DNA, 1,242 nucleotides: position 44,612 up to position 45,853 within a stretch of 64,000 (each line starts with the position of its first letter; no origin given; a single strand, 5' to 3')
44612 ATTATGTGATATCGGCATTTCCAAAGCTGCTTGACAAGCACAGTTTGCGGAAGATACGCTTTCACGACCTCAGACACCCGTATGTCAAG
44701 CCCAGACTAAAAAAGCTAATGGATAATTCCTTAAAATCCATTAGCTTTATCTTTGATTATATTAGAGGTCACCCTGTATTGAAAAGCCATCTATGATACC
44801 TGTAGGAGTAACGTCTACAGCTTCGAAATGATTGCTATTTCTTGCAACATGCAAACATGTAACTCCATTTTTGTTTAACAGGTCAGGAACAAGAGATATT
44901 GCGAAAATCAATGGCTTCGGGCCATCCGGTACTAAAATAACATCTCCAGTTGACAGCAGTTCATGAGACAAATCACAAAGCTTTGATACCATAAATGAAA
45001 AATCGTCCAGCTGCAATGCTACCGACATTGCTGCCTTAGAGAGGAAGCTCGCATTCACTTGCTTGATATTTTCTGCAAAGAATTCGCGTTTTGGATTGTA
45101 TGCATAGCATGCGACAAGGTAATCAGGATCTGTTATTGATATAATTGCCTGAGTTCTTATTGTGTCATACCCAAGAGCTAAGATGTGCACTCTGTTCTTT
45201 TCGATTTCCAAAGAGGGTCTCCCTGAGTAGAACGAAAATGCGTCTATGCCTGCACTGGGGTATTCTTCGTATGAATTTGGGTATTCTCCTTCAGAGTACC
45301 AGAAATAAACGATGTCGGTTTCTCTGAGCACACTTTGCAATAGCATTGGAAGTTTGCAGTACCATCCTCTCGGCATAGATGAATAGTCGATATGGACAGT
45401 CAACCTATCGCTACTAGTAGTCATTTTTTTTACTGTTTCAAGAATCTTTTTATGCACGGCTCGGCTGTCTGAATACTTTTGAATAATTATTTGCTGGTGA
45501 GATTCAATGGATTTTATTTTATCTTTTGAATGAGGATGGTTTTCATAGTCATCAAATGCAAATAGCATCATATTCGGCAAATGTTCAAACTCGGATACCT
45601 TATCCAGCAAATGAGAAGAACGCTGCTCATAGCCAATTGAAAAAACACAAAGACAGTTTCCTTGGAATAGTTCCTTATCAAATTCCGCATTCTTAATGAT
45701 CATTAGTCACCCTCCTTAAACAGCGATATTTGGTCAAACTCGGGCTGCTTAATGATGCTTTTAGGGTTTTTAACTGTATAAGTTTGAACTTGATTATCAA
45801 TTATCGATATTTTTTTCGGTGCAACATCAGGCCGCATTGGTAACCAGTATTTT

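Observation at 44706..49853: Compact promoter-to-terminator cassette (HTH, Dam-type MTase, metallophosphoesterase, P-loop ATPase, unknown protein): candidate undescribed methylation-linked defence system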

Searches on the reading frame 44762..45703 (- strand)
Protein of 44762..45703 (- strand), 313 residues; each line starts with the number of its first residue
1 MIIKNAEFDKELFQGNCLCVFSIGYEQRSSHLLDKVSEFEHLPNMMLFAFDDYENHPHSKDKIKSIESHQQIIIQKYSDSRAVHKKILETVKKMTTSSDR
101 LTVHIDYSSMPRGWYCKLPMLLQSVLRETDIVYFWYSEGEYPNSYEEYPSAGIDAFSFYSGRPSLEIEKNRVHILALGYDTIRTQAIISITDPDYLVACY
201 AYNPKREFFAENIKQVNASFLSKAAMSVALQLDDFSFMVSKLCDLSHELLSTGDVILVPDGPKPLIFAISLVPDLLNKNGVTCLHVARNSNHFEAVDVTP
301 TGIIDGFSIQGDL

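Call 3: search_protein_families(library=pfam, proteins=[window:44762-45703:-], max_evalue=0.1)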
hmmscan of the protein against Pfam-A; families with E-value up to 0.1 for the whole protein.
window:44762-45703:- (313 aa): 0 families

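Call 4: search_protein_families(library=padloc, proteins=[window:44762-45703:-], max_evalue=0.1)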
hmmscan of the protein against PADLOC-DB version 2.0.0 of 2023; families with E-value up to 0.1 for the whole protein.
window:44762-45703:- (313 aa): 7 families
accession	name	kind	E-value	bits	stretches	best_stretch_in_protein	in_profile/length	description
PDLC01921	CARF6--CARF_CARF_CARF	-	2.8e-115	382.7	1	2-309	3-298/298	-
PDLC01915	CARF6--CARF_CARF_CARF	-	1.9e-29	101.1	1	18-272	21-259/297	-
PDLC01912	CARF6--CARF_CARF_CARF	-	1.2e-22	78.7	1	18-302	20-302/312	-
PDLC01918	CARF6--CARF_CARF_CARF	-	1.3e-11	42.5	1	18-292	14-278/298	-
PDLC01917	CARF6--CARF_CARF_CARF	-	8.2e-07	26.6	1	3-249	4-239/308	-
PDLC01910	CARF6--CARF_CARF_CARF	-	0.00085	16.5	1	10-122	19-142/348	-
PDLC01911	CARF6--CARF_CARF_CARF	-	0.0045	14.5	1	164-270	176-284/325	-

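Call 5: search_protein_families(library=ncbifam, proteins=[window:44762-45703:-], max_evalue=0.1)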
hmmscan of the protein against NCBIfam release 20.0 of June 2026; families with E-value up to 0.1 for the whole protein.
window:44762-45703:- (313 aa): 0 families

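Call 17: find_homologous_proteins(query=window:44762-45703:-)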
Query window:44762-45703:- (313 aa): 306 proteins with E <= 0.001 among 1254 candidates; the best 120 are listed.
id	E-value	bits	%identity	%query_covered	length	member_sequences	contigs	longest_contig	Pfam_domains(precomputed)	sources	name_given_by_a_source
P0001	1.6e-209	712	100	100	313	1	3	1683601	-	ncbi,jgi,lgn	ncbi:MAG: hypothetical protein ACOX0U_09165 [Oscillospiraceae bacterium]|jgi:hypothetical protein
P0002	7.6e-160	549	76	100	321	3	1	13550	-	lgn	-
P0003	9.1e-158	542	76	100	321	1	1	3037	-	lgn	-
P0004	2.6e-154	531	74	100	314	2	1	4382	-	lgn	-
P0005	3.6e-152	524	74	99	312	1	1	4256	-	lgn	-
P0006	7.8e-146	503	70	100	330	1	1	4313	-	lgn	-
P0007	2.3e-142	492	70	99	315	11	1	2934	-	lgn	-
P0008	2.5e-138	478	68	99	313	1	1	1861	-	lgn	-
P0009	2.9e-129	448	64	99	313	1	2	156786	-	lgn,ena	-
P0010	4.3e-129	448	61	100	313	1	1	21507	-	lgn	-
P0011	8.6e-129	447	63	99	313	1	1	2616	-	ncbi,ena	-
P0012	2.1e-128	446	62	99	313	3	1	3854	-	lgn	-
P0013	1.6e-127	443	60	99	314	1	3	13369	-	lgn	-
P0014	8.8e-127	440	61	99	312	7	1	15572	-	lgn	-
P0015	1.5e-126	440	63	99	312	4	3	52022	-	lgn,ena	-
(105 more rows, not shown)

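Call 19: find_related_loci(query=window:44762-45703:-, collection=genome_contigs, flank=10000)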
Query window:44762-45703:- (313 aa) in genome_contigs; peptide patterns used: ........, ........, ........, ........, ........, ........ (x = any residue, [..] = any of these).
48 stretches matched a pattern, but none encodes a relative of the query by tblastn (E <= 1e-3).

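Call 21: find_related_loci(query=A1, collection=genome_contigs, flank=10000)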
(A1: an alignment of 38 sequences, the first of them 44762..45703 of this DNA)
Query A1 (313 aa) in genome_contigs; peptide patterns used: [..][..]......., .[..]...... (x = any residue, [..] = any of these).
43 stretches matched a pattern; 24 encode a relative of the query (tblastn E <= 1e-3); 24 distinct loci.
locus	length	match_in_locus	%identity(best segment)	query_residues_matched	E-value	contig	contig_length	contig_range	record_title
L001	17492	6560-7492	62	1-310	2e-133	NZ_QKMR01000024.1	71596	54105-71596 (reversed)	Ruminiclostridium sufflavum DSM 19573 Ga0056032_scaffold00024.24, whole genome shotgun sequence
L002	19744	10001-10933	61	1-310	3e-131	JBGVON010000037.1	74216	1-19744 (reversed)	MAG: Faecousia sp. isolate fecal_MAG_21 fecal_MAG_21_contig_0037, whole genome shotgun sequence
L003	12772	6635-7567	61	1-310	1e-128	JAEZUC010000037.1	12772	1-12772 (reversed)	MAG: Bacillota bacterium isolate OH_PDB_73 k127_875639, whole genome shotgun sequence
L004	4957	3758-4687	55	1-309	4e-123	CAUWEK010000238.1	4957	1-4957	MAG: uncultured Dysosmobacter sp. isolate SRS15956991__bin117 genome assembly, contig: SRS15956991_NODE_8676_length_4957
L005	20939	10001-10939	57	1-312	3e-122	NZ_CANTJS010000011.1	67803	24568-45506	MAG: uncultured Oscillibacter sp. isolate SRR17794290_bin.13_metawrap_v1.3_MAG NODE.848_length_67803_cov_18_849737, whol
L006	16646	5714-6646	53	1-310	3e-113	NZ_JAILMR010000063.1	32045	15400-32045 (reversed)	MAG: Ruminococcus sp. isolate RUI259 k141_2954948_flag=0_multi=16.9900_len=32045, whole genome shotgun sequence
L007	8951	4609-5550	49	1-313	2e-104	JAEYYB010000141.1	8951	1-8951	MAG: Bacillota bacterium isolate OH_CBlB_339 k127_1322363, whole genome shotgun sequence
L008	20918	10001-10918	50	5-309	2e-100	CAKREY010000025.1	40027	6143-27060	MAG: uncultured Lachnospiraceae bacterium isolate REFINED_METABAT215_TOP10_CONTIGS_1500_ASSEMBLY_K77_MERGED__Hadza_MoBio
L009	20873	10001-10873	47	20-309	5e-94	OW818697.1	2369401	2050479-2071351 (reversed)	metagenome genome assembly, chromosome: 1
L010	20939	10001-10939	42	1-310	1e-86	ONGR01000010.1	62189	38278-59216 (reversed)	uncultured Clostridiales bacterium isolate RUG294 genome assembly, contig: scaffold_350, whole genome shotgun sequence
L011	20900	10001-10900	43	3-309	7e-77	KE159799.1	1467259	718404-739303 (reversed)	Lachnospiraceae bacterium 10-1 genomic scaffold acPFo-supercont1.1, whole genome shotgun sequence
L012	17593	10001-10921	43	5-310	6e-77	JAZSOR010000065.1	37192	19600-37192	MAG: Faecousia sp. isolate T1900044548_TS20190014.MAGScoT_cleanbin_000074 SGB_168_k141_1975908, whole genome shotgun seq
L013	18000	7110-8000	39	8-309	1e-76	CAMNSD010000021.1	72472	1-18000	MAG: uncultured Lachnospiraceae bacterium isolate SRR19792995_bin.57_metawrap_v1.3_MAG genome assembly, contig: ERZ12290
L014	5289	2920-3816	42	9-309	5e-76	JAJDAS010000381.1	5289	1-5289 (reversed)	MAG: Nitrospinia bacterium isolate OFTM173 OFTM173_380, whole genome shotgun sequence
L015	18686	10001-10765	52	1-254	2e-87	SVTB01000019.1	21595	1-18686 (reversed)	MAG: Oscillospiraceae bacterium isolate SIG684 NODE_45951_length_21595_cov_1.548258, whole genome shotgun sequence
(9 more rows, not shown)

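Call 25: search_solved_structures(query=window:44762-45703:-, max_evalue=10)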
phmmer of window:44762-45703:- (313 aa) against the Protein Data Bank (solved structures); distinct sequences matched with E-value up to 10: 16.
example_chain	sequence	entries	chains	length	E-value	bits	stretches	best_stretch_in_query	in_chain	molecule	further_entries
1n0r_A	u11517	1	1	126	0.0071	18.6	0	275-298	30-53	4 ankyrin repeats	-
9s60_B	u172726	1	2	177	0.038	16.2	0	277-299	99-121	DARPin 4m3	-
2xeh_A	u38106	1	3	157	0.047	15.9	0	275-299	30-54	NI3C MUT6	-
2xee_A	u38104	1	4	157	0.048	15.9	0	275-299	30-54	NI3C DARPIN MUTANT5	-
2qyj_A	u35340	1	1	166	0.056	15.7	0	274-299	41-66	ankyrin NI3C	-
1n0q_A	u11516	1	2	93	0.099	14.9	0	276-298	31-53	3 ankyrin repeats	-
9qwm_B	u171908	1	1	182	0.3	13.3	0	275-299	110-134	Darpin G11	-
5kuc_A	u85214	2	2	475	0.35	13.1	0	64-101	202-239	Pesticidal crystal protein Cry6Aa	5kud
7zyu_B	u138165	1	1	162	0.45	12.7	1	276-302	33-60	Designed Ankyrin repeat protein F10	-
5y4e_A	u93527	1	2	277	0.99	11.6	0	271-296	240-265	Ankyrin-2,Ankyrin-2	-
3nog_D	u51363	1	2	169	1.4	11.1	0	277-299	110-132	Designed ankyrin repeat protein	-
7p3i_B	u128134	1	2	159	1.5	11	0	280-299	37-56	Darpin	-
8dw2_A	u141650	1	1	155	1.6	10.9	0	276-299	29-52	SR22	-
5mbm_C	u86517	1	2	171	1.7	10.8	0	276-299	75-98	DARPin 8h6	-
1n11_A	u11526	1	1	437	2.2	10.4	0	272-297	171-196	Ankyrin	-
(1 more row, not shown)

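Call 33: predict_structure(alignment_id=A1)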
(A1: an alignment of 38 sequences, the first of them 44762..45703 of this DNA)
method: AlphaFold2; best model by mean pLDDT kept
length: 313 residues; sequences in the alignment: 38
mean_pLDDT: 91.4   pTM: 0.91
mean pLDDT of the five models: 91.4, 89.5, 88.9, 86.5, 77.0
residues with pLDDT >= 90: 222; 70-90: 84; 50-70: 7; < 50: 0
segments of 3 or more residues with pLDDT < 50: none
pLDDT, mean of each block of 10 residues (from residue 1): 94 92 93 94 93 93 92 95 98 92 96 95 93 95 73 86 79 89 86 92 88 90 94 96 97 93 95 96 89 85 95 71
secondary structure, 60 per line:
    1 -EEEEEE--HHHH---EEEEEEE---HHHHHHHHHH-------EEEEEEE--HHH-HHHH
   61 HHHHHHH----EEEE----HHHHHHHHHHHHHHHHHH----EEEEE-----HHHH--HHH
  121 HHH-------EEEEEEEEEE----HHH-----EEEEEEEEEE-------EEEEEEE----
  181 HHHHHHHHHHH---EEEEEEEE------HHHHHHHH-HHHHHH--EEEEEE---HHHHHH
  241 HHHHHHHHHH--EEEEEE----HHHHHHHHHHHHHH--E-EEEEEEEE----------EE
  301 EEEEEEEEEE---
elements in order: E2-7 H10-13 E17-23 H27-36 E44-50 H57-67 E72-75 H80-97 E102-106 H112-115 H118-123 E131-140 E153-162 E170-176 H181-191 E195-202 H209-216 H218-223 E226-231 H235-250 E253-258 H263-276 E281-288 E299-310

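Call 37: fold_search(model_id=the predicted structure, library=pdb)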
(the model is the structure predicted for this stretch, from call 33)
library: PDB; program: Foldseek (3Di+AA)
matches with E <= 10: 1537; with E <= 0.001: 6
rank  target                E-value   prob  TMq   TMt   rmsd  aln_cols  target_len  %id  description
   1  7aip_A                1.0e-04  0.92  0.22  0.10  16.9       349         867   11  Structure of Human Potassium Chloride Transporter KCC1 in NaCl (Reference Map) (released 2021-06-02)
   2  8t64_C                6.8e-04  1.00  0.29  0.60   4.2       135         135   17  Apo Cam1(42-206) (released 2024-01-10)
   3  6vwa                  6.8e-04  0.96  0.28  0.27  17.0       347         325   10  C-terminal regulatory domain of the chloride transporter KCC-1 from C. elegans (released 2020-07-15)
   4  8t64_D                7.7e-04  1.00  0.31  0.61   3.9       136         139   16  Apo Cam1(42-206) (released 2024-01-10)
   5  8t66_A                8.6e-04  1.00  0.31  0.56   8.4       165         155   14  cA6 bound Cam1 (released 2024-01-10)
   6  8t64_B                9.7e-04  1.00  0.29  0.62   8.2       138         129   15  Apo Cam1(42-206) (released 2024-01-10)
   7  8t64_A                1.1e-03  1.00  0.29  0.61   6.7       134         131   15  Apo Cam1(42-206) (released 2024-01-10)
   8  7mq5                  1.9e-03  0.77  0.24  0.26  17.5       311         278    9  Crystal Structure of Putative Universal Stress Protein from Pseudomonas aeruginosa UCBPP-PA14 (released 2021-05-19)
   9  8t66_B                2.0e-03  1.00  0.31  0.56   9.5       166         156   15  cA6 bound Cam1 (released 2024-01-10)
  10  5fsh_A                2.1e-03  0.99  0.27  0.19  14.5       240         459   12  Crystal structure of Thermus thermophilus Csm6 (released 2016-01-27)
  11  3beo_A                2.5e-03  0.35  0.18  0.16  16.4       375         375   11  A Structural Basis for the allosteric regulation of non-hydrolyzing UDP-GlcNAc 2-epimerases (released 2008-02-19)
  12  8jbb_B                3.6e-03  0.97  0.26  0.18  14.7       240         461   12  Crystal Structure of the Csm6 from Thermus thermophilus HB8 in complex with A2>p (released 2023-12-13)
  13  7yia                  3.6e-03  0.90  0.33  0.24  10.2       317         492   11  Crystal structure of K74A mutant of Cap4 SAVED domain-containing receptor from Enterobacter cloacae (released 2023-05-31)
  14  3ftp_D                4.5e-03  0.51  0.21  0.25  16.2       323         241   10  Crystal structure of 3-Ketoacyl-(acyl-carrier-protein) reductase from Burkholderia pseudomallei at 2.05 A resolution (released 2009-01-27)
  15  8rz3_B                4.8e-03  0.66  0.25  0.25  13.9       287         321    9  Structures of Se- glycosyltransferase SenB from Variovorax paradoxus (released 2024-09-11)
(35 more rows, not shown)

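Call 68: search_protein_families(library=pfam, alignment_id=A4, max_evalue=0.00001)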
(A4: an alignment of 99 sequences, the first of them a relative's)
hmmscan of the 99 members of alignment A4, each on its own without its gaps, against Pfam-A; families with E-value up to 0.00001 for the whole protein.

A. member 1, L001:834-2378:+ (514 aa): 3 families
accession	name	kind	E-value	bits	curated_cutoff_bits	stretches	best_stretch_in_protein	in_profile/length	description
PF00239.26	Resolvase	-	6.3e-22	78.7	23.3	1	23-181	1-145/145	Resolvase, N terminal domain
PF07508.19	Recombinase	-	4.4e-16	59.4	21.1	1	206-308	3-102/102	Recombinase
PF13408.12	Zn_ribbon_recom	-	4.8e-12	46.5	25.3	1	324-383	1-57/58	Recombinase zinc beta ribbon domain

B. families by the number of members that match (of 99 scanned): 116 families (the first 25 are shown)
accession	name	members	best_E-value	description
PF00239.26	Resolvase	4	3.2e-38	Resolvase, N terminal domain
PF00072.30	Response_reg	3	8.7e-30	Response regulator receiver domain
PF02518.31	HATPase_c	3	1.6e-27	Histidine kinase-, DNA gyrase B-, and HSP90-like ATPase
PF07508.19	Recombinase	3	1e-21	Recombinase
PF01381.28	HTH_3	3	2.6e-13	Helix-turn-helix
PF13408.12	Zn_ribbon_recom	3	2.4e-12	Recombinase zinc beta ribbon domain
PF02384.22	N6_Mtase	2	5.7e-117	N-6 DNA Methylase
PF00872.24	Transposase_mut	2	6.9e-115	Transposase, Mutator family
PF13304.12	AAA_21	2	3.3e-30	AAA domain, putative AbiEii toxin, Type IV TA system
PF00004.35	AAA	2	6.8e-29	ATPase family associated with various cellular activities (AAA)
PF02195.25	ParB_N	2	5.1e-27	ParB N-terminal domain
PF00512.31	HisKA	2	2.6e-20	His Kinase A (phospho-acceptor) domain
PF04851.21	ResIII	2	6.7e-20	Type III restriction enzyme, res subunit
PF07669.17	Eco57I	2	2.2e-17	Eco57I restriction-modification methylase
PF17762.8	HTH_ParB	2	1.6e-15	ParB HTH domain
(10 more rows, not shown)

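Call 69: search_protein_families(library=padloc, alignment_id=A4, max_evalue=1e-10)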
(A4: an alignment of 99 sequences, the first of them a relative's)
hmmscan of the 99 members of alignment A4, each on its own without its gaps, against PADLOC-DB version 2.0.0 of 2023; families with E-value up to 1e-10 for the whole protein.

A. member 1, L001:834-2378:+ (514 aa): 0 families

B. families by the number of members that match (of 99 scanned): 121 families (the first 25 are shown)
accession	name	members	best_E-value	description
PDLC03359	MTase_II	2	4.7e-82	Type II methyltransferase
PDLC04134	mad2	2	8.4e-54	mads_2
PDLC02980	AriA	2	2.7e-26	-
PDLC03267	MTase_II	2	3.9e-14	Type II methyltransferase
PDLC03644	MTase_III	1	4.5e-209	Type III methyltransferase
PDLC04787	PDC-S01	1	1.1e-153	-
PDLC03022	MTase_I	1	4.2e-132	Type I methyltransferase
PDLC03640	MTase_III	1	1.7e-125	Type III methyltransferase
PDLC04426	PDC-M12A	1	4.1e-124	-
PDLC02305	AbiEii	1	3.6e-118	AbiEii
PDLC03227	MTase_II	1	1.1e-114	Type II methyltransferase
PDLC03634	MTase_III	1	3.7e-102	Type III methyltransferase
PDLC03027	MTase_I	1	2.6e-97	Type I methyltransferase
PDLC03420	REase_II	1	1.5e-88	Type II restriction enzyme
PDLC03636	MTase_III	1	4.5e-86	Type III methyltransferase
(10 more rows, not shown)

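Call 85: find_related_loci(query=A1, collection=viral_contigs, flank=10000)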
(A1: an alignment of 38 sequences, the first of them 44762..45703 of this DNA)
Query A1 (313 aa) in viral_contigs; peptide patterns used: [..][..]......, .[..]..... (x = any residue, [..] = any of these).
26 stretches matched a pattern, but none encodes a relative of the query by tblastn (E <= 1e-3).

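Call 86: search_protein_representatives(alignment_id=A1)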
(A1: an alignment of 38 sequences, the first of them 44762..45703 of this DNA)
Query: 38 sequences, 313 profile positions. Proteins with E-value up to 0.001 (for the whole library): 768; up to 1e-10: 402; up to 1e-30: 97. The best 150 are listed.
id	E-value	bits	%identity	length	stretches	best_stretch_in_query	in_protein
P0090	6.8e-134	462.1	-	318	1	1-312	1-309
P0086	1.8e-128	444.3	-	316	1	1-311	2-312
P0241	7.5e-127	439.0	-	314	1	1-311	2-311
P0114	1.7e-126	437.8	-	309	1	1-311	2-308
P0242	3.0e-114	397.6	-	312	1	1-311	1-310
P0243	1.7e-113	395.1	-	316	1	4-310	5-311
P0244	5.5e-111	386.8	-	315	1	1-311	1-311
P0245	1.9e-107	375.3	-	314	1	1-311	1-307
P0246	4.6e-107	374.0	-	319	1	1-311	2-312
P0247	6.7e-106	370.1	-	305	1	3-310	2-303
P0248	1.3e-105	369.2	-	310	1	3-310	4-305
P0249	8.2e-104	363.3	-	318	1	5-311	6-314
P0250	8.2e-103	360.0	-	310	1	1-311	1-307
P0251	9.6e-102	356.5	-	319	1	1-311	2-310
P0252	4.6e-101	354.3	-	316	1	3-311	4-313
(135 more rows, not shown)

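Call 88: find_related_loci(query=A7, collection=metagenome_contigs, flank=8000)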
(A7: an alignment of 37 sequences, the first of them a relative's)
Query A7 (310 aa) in metagenome_contigs; peptide patterns used: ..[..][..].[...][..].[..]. (x = any residue, [..] = any of these).
251 stretches matched a pattern; 235 encode a relative of the query (tblastn E <= 1e-3); the best 80 are kept; 80 distinct loci.
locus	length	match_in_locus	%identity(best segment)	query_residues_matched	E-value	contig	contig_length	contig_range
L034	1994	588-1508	45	1-308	5e-79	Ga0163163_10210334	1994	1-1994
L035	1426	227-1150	44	1-308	5e-79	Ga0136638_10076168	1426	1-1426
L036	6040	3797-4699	41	1-305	5e-63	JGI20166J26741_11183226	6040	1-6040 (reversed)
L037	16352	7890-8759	27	20-310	6e-42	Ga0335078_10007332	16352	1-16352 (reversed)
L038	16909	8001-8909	30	7-307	2e-39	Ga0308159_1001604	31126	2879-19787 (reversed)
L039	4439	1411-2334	30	1-308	4e-39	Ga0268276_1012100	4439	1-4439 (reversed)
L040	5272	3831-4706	28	19-310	7e-38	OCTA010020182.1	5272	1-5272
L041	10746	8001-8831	29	14-287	2e-37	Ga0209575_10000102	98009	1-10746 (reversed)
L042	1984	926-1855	26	1-310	4e-37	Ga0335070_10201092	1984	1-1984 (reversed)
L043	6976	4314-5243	26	2-310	2e-36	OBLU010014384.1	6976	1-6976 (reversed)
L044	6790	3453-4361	27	7-307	1e-36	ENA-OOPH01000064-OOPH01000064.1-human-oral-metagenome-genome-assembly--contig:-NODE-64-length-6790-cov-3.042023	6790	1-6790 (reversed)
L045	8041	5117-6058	26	7-309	2e-36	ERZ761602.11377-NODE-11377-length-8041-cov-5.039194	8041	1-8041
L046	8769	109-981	27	19-310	2e-36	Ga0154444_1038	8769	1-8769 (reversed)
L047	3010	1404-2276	27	19-310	2e-36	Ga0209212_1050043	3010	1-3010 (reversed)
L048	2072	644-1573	27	2-307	2e-36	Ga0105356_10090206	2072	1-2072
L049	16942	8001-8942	27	1-310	3e-36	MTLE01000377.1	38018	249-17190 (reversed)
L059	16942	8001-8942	27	1-310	1e-34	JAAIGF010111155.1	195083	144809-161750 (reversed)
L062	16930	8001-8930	27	2-307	5e-34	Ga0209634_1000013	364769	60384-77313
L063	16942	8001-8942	27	1-310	3e-34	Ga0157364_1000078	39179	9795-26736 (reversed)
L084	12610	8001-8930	24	7-310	9e-31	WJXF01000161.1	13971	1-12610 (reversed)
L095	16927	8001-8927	26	2-310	5e-30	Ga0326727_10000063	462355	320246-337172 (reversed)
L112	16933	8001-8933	25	7-310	2e-28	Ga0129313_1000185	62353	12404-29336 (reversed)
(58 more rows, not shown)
